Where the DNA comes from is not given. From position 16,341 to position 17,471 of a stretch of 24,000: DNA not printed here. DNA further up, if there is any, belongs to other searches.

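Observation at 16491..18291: psbO-psbF-psbV paralog module embedded in the far-red cluster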

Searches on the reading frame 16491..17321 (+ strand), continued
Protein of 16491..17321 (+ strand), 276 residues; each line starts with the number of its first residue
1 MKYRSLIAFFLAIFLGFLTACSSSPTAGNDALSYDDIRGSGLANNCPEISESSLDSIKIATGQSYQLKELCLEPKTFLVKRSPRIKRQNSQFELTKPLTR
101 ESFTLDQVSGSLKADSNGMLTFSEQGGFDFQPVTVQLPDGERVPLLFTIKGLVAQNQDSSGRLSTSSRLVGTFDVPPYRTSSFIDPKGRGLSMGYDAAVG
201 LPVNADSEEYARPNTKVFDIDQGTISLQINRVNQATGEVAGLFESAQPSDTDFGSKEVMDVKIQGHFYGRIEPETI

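Call 37: find_encoding_contigs(protein=P0049, flank=5000, max_places=1)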
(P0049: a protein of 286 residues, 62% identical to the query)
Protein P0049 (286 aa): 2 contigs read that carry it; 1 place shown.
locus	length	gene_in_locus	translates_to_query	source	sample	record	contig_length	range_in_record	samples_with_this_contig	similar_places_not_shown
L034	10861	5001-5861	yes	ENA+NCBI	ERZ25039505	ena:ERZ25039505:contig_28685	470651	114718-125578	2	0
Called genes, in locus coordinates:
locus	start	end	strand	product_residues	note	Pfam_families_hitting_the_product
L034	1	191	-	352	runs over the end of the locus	PF00124:Photo_RC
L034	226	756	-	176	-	PF00502:Phycobilisome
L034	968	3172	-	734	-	PF00502:Phycobilisome, PF00427:PBS_linker_poly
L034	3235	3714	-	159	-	PF00502:Phycobilisome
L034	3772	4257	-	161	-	PF00502:Phycobilisome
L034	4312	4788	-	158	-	PF00502:Phycobilisome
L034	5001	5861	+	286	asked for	PF01716:MSP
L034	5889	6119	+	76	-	PF04485:NblA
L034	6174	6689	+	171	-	PF14495:Cytochrom_C550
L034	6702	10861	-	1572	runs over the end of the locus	PF00698:Acyl_transf_1, PF21089:PKS_DH_N, PF14765:PS-DH, PF22953:SpnB_Rossmann, PF08240:ADH_N, PF00107:ADH_zinc_N, PF13602:ADH_zinc_N_2, PF00106:adh_short, +2 more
